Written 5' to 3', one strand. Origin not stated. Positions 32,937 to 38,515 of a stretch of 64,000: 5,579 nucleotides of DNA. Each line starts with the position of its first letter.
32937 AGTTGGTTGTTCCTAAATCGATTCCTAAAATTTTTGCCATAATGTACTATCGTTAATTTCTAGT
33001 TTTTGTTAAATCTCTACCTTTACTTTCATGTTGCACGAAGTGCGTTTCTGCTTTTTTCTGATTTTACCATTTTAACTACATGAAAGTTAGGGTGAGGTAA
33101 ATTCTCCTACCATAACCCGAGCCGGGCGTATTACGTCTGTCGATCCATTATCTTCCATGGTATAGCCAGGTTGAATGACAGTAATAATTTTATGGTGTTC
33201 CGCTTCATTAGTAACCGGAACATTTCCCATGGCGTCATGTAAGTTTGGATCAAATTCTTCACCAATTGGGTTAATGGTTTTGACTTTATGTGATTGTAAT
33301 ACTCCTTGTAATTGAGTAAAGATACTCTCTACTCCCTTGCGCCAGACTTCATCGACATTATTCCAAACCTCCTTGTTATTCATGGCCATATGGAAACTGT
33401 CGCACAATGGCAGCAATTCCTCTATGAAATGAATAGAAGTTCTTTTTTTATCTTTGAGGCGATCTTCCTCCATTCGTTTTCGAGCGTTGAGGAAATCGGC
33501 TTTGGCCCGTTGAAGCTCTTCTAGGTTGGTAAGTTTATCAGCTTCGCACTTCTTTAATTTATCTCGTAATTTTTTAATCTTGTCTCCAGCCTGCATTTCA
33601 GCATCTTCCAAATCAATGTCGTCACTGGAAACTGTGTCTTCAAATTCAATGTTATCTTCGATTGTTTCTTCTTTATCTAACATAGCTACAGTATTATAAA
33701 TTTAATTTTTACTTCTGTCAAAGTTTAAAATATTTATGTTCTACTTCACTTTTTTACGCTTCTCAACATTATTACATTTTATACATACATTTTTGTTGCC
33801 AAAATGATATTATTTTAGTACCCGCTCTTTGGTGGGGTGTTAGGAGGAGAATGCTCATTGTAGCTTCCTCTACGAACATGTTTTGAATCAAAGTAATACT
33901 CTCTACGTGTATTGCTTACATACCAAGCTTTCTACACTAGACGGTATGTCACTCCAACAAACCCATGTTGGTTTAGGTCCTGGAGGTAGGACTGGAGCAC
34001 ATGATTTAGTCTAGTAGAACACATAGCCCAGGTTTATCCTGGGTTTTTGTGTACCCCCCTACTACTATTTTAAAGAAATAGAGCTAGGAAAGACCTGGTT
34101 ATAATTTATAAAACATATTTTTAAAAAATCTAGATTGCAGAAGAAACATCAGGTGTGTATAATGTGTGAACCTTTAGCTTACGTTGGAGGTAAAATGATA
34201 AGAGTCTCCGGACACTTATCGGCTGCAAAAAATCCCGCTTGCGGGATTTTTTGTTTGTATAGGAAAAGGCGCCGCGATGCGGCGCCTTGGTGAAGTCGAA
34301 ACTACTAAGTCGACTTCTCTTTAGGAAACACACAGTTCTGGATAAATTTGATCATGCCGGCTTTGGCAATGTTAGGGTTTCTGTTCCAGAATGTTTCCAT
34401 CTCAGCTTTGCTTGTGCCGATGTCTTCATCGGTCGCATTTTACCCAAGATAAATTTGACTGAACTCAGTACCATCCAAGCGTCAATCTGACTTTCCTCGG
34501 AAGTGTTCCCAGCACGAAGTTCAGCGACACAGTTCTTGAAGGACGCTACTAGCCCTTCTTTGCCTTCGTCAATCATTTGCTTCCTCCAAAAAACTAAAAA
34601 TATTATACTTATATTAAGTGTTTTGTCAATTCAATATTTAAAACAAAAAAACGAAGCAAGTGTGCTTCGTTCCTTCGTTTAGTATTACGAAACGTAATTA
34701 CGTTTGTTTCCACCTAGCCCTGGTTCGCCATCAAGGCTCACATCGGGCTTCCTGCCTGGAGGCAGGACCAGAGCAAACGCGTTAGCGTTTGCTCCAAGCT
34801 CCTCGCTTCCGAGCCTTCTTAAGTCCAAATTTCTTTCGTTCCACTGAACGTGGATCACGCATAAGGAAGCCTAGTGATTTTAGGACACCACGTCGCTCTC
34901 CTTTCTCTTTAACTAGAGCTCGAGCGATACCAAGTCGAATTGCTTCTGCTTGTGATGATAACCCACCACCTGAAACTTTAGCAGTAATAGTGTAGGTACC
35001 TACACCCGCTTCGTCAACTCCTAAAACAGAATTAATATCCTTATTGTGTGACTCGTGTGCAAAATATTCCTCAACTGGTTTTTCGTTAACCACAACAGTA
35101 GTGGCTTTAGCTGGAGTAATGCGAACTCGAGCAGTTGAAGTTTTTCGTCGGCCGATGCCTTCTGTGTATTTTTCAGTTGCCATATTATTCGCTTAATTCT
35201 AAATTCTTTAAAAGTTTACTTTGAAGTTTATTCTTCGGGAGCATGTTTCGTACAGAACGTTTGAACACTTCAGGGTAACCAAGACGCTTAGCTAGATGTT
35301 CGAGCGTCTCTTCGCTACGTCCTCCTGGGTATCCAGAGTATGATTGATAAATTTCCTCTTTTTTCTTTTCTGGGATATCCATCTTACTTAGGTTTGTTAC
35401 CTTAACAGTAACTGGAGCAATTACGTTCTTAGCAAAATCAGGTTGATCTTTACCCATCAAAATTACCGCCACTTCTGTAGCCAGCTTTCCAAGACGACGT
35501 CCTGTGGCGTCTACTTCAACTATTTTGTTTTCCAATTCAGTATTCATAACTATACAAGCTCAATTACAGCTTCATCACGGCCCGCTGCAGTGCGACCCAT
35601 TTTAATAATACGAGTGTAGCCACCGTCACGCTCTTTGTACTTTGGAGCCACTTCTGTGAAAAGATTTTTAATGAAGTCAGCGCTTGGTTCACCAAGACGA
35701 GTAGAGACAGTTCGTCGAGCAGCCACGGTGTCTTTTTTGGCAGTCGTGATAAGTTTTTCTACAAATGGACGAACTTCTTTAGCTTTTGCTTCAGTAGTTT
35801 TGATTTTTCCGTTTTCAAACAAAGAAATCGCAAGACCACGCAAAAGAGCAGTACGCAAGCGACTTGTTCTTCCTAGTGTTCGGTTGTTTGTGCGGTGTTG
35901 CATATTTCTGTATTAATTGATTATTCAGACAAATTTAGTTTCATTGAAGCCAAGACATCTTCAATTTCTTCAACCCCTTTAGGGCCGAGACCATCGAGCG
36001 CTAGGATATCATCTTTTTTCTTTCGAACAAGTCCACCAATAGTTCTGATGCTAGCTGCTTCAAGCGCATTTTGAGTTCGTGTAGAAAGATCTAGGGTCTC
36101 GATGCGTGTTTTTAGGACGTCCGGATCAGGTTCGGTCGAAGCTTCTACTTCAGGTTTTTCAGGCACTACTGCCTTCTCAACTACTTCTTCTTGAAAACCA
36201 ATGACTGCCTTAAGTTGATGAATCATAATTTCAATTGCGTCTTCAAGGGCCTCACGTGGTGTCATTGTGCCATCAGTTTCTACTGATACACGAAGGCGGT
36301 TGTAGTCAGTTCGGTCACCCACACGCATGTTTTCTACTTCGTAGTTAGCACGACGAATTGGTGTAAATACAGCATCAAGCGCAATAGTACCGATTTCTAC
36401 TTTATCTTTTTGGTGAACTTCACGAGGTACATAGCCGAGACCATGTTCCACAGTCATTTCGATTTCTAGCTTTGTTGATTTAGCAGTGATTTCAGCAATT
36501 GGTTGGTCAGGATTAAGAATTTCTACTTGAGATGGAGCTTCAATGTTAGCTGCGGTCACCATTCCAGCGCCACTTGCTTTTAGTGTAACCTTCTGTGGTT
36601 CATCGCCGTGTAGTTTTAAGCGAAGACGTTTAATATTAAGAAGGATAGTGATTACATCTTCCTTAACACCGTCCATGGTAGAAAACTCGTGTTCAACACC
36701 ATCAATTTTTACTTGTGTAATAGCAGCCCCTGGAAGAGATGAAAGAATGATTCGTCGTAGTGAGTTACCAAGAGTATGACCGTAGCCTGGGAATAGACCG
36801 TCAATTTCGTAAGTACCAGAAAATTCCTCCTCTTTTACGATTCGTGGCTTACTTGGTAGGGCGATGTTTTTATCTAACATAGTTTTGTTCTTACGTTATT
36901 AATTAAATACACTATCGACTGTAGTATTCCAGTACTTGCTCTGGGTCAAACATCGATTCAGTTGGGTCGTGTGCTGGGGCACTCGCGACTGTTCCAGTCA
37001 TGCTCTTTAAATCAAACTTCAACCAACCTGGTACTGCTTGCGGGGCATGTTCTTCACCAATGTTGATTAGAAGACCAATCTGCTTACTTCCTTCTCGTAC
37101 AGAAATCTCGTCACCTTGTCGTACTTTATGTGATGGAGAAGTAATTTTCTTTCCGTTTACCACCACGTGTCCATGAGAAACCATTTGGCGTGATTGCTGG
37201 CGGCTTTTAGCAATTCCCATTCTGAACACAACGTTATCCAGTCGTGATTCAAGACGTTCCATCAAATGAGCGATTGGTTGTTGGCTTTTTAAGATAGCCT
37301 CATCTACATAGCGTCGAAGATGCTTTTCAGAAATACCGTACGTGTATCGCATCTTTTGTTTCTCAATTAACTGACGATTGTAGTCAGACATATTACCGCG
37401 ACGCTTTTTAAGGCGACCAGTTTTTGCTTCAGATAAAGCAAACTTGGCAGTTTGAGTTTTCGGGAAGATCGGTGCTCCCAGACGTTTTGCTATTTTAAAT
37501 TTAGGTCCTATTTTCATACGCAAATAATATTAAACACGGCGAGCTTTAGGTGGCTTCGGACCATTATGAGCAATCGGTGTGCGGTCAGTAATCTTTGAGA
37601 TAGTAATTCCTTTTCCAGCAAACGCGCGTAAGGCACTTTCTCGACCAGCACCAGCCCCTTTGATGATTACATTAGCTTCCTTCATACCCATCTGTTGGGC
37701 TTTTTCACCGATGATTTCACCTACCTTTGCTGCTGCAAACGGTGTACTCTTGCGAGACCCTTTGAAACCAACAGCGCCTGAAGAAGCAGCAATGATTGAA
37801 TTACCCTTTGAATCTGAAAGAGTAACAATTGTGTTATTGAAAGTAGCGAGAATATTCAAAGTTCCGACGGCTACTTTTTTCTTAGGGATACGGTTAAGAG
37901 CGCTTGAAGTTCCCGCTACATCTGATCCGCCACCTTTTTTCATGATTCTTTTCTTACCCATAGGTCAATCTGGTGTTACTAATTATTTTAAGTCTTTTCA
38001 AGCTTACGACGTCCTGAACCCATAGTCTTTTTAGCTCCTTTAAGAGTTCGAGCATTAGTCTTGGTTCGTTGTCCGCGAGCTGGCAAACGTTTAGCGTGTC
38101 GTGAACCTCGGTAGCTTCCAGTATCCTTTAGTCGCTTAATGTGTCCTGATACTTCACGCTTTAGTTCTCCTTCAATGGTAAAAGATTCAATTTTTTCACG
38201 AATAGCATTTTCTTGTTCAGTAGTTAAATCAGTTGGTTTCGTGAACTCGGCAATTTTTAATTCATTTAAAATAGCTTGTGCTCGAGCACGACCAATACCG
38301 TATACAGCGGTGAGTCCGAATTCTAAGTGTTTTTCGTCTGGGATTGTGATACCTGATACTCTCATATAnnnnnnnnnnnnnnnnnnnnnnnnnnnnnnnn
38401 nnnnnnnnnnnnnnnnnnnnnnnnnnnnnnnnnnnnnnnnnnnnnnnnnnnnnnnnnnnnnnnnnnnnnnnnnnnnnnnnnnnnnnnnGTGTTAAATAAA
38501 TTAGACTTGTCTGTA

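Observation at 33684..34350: Two ORF-less plus-strand transcription units divergent from grpE: candidate sRNAs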

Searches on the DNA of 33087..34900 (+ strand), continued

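Call 56: search_with_rna_model(model_id=R1, sources=[L027, L016, L017], max_evalue=10, filters=off, show_alignments=3)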
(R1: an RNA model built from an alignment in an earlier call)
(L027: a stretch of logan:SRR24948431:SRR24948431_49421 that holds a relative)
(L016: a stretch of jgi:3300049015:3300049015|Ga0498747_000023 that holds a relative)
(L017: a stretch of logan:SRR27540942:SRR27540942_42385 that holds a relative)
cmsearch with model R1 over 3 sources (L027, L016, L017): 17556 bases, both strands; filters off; matches with E-value up to 10: 18.
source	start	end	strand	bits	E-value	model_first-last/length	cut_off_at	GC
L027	372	608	-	147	7.4e-45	1-238/238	no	0.49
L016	2616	2644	-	18.4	6e-05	204-232/238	no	0.55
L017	2582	2780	-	13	0.0029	65-234/238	no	0.48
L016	2390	2428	+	12.8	0.0035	198-234/238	no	0.41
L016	2620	2642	+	11.4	0.0096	207-229/238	no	0.61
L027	283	413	+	10.5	0.018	1-238/238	no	0.38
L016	2390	2598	-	10.1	0.024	1-238/238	no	0.44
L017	2817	2931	-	9.6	0.033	1-238/238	no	0.3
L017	2515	2618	+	8.7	0.066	1-238/238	no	0.43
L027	304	334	-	7.9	0.11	203-233/238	no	0.35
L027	454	469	+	4.5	1.3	142-157/238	no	0.56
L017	2507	2552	-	4.1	1.8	194-234/238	no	0.35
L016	2709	2727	+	3.6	2.5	78-96/238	no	0.37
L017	79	94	+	3.2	3.2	142-157/238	no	0.5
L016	3606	3719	+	2.1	7.1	1-238/238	no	0.38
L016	2839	2936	+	2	7.8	1-238/238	no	0.29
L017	5911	6043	+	1.9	8.1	1-238/238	no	0.44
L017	6028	6054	-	1.9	8.3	74-100/238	no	0.19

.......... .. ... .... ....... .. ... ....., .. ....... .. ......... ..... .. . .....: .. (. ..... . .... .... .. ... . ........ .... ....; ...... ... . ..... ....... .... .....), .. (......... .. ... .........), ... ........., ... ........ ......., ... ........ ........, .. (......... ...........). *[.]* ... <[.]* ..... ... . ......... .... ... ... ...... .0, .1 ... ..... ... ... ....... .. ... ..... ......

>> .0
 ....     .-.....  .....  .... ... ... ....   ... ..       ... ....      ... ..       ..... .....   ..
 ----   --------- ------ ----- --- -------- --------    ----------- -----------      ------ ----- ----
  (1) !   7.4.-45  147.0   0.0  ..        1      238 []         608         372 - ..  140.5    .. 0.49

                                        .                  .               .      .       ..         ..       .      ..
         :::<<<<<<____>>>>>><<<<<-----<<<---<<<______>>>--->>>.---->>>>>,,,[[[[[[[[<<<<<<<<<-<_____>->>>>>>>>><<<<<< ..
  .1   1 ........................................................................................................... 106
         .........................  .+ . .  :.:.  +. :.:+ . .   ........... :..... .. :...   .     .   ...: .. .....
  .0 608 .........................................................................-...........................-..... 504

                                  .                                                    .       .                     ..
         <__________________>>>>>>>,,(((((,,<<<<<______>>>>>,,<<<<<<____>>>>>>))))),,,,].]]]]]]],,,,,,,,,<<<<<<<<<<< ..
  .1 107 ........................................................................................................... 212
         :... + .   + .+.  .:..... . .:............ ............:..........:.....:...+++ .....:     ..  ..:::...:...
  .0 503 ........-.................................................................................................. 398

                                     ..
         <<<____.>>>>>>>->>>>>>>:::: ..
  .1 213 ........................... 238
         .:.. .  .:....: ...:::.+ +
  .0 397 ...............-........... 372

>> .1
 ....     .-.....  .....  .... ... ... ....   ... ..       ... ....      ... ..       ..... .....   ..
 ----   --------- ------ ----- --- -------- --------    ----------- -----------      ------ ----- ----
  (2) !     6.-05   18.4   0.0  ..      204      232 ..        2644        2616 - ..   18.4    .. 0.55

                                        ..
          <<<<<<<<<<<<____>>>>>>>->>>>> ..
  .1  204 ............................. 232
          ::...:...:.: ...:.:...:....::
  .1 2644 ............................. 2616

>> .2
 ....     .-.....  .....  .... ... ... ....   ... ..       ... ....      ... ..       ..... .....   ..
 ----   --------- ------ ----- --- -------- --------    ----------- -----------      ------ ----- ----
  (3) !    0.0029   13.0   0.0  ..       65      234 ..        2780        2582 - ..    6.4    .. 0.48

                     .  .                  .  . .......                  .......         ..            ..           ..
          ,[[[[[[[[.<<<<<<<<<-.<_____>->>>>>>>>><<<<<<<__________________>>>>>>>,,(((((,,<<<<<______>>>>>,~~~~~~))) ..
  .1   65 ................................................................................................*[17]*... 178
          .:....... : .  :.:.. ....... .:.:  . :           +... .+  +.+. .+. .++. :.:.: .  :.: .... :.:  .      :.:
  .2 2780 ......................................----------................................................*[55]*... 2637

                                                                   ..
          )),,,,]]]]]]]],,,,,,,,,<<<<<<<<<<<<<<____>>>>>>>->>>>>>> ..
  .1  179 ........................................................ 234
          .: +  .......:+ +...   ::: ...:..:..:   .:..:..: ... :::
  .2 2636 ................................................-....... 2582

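Call 57: search_with_rna_model(model_id=R1, sources=[window, L002, L003, L004, L008, L011, L012, L014, L027], max_evalue=1e-10, make_alignment=true)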
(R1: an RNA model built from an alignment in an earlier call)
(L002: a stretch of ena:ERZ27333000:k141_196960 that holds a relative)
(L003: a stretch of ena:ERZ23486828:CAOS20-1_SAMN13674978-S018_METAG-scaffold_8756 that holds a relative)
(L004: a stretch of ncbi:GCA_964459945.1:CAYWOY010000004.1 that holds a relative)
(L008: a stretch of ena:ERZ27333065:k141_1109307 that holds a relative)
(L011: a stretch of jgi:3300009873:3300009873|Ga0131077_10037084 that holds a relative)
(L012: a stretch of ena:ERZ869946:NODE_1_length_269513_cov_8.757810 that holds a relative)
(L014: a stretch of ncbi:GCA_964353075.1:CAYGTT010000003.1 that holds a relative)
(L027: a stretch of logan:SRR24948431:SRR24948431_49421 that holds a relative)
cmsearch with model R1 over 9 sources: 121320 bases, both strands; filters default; matches with E-value up to 1e-10: 9.
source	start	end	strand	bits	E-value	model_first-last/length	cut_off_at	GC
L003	1800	2037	-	281.8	7e-86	1-238/238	no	0.46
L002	1060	1297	-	279.4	3.8e-85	1-238/238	no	0.46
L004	3634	3872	-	272.3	5.9e-83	1-238/238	no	0.44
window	33818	34056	+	271.3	1.3e-82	1-238/238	no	0.44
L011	2976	3215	-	270.1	2.9e-82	1-238/238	no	0.43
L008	3629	3866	-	266.9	3e-81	1-238/238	no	0.44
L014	3541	3777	-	196.5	2.1e-59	1-238/238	no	0.52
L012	3625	3861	-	192.1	4.9e-58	1-238/238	no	0.52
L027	372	608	-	147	4.8e-44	1-238/238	no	0.49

Alignment A5: 9 matches aligned to the model, 248 columns, each read 5' to 3' on its own strand. Consensus structure (alignment columns), stored with it:
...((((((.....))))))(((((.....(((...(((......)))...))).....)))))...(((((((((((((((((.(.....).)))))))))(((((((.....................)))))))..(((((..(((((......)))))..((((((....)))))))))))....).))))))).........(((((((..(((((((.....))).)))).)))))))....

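Call 76: search_dna_similar(query=window:33800-34265:+, collection=phages, mode=distant, max_rows=5)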
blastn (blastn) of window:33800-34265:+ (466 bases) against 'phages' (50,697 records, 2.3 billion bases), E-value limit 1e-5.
No match.

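Call 77: search_dna_similar(query=window:33800-34265:+, collection=plasmids, mode=distant, max_rows=5)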
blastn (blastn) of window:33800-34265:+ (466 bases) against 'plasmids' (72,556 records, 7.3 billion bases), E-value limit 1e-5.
No match.

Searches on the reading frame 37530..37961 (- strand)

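Call 62: search_protein_families(library=pfam, proteins=[window:37530-37961:-], max_evalue=0.001)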
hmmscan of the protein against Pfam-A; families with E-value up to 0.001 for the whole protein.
window:37530-37961:- (143 aa): 1 family
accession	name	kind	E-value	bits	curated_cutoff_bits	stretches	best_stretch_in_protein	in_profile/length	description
PF00411.24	Ribosomal_S11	-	6e-35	120.4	25.1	1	33-142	1-110/110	Ribosomal protein S11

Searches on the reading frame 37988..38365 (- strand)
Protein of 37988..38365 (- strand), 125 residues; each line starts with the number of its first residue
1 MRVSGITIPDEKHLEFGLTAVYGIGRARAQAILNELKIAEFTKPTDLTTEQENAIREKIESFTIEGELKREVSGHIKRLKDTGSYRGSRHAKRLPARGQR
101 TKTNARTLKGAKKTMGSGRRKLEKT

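Call 62: search_protein_families(library=pfam, proteins=[window:37988-38365:-], max_evalue=0.001)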
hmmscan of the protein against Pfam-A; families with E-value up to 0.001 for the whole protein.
window:37988-38365:- (125 aa): 2 families
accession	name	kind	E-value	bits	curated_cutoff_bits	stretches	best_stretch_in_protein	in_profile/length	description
PF00416.27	Ribosomal_S13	-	3.7e-24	86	31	1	2-107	1-128/128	Ribosomal protein S13/S18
PF14579.12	HHH_6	-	0.0007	20.2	25.6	0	10-61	19-73/90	Helix-hairpin-helix motif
